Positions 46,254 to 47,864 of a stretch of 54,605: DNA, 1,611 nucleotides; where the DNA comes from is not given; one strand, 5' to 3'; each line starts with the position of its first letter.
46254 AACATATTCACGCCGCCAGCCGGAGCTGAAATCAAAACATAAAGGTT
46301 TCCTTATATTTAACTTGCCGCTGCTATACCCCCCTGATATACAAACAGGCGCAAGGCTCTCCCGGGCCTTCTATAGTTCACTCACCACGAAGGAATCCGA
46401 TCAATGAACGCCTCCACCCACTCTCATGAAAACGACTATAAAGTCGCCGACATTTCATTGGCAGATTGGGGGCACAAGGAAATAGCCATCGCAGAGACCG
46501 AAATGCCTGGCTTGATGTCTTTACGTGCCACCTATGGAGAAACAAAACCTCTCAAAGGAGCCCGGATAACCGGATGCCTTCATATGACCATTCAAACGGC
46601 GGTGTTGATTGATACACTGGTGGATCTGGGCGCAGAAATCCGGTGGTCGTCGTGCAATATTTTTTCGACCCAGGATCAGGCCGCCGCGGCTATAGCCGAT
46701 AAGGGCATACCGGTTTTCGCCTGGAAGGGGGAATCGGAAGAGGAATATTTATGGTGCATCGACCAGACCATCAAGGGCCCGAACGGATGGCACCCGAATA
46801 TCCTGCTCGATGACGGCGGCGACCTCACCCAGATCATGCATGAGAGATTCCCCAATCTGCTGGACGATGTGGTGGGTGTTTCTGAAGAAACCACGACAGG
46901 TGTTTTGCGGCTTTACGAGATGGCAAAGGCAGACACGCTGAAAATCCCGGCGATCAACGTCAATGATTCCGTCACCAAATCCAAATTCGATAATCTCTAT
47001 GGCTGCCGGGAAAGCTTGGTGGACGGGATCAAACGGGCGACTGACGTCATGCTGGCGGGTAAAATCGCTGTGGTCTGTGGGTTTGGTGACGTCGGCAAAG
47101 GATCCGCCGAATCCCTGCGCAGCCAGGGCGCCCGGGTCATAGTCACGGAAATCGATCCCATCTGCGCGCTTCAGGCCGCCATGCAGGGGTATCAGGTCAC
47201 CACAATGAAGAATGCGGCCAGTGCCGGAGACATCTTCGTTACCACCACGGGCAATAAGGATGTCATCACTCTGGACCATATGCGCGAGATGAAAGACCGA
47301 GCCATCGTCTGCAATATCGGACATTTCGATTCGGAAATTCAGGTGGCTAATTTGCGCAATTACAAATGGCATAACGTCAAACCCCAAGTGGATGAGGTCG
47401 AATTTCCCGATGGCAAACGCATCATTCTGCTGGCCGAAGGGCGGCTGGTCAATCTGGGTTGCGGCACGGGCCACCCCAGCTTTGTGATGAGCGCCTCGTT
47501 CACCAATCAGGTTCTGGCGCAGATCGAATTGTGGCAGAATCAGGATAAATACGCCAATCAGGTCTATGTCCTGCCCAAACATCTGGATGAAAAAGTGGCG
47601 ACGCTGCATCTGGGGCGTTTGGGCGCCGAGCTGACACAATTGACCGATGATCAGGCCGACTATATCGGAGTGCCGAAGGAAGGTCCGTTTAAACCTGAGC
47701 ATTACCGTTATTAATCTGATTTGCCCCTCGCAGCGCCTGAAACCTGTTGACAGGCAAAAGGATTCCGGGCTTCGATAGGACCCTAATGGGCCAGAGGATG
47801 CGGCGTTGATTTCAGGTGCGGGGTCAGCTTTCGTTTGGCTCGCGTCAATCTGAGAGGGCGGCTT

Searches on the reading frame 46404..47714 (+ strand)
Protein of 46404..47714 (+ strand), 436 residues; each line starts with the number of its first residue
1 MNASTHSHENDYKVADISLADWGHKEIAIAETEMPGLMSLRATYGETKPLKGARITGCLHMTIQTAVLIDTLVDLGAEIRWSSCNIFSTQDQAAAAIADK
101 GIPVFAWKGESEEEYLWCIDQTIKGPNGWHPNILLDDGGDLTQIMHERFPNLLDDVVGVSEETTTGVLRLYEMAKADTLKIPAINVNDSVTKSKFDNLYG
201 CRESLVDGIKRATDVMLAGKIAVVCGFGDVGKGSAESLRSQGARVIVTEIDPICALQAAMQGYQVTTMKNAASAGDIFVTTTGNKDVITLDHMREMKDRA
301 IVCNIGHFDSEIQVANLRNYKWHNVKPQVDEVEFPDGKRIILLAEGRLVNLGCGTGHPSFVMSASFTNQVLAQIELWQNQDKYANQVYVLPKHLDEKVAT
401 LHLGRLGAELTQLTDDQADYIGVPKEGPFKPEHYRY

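Call 89: search_protein_families(library=ncbifam, proteins=[window:46404-47714:+], max_evalue=1e-10)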
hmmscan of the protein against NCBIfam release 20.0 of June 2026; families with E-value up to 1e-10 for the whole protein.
window:46404-47714:+ (436 aa): 5 families
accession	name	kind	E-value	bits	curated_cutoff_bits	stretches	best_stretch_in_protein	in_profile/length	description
TIGR00936.1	ahcY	equivalog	1e-194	647.2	497.6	1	12-428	1-416/416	adenosylhomocysteinase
NF004005.0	PRK05476.2-3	equivalog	1.7e-141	471.8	275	1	9-421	2-412/418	adenosylhomocysteinase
NF004009.0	PRK05476.3-2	equivalog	6.4e-60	203.3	485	1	23-404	78-455/487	adenosylhomocysteinase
NF004010.0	PRK05476.3-3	equivalog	3.2e-54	184.5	512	1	18-421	13-423/432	adenosylhomocysteinase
NF004008.0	PRK05476.3-1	equivalog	5.3e-23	81.6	440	1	160-396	98-316/326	adenosylhomocysteinase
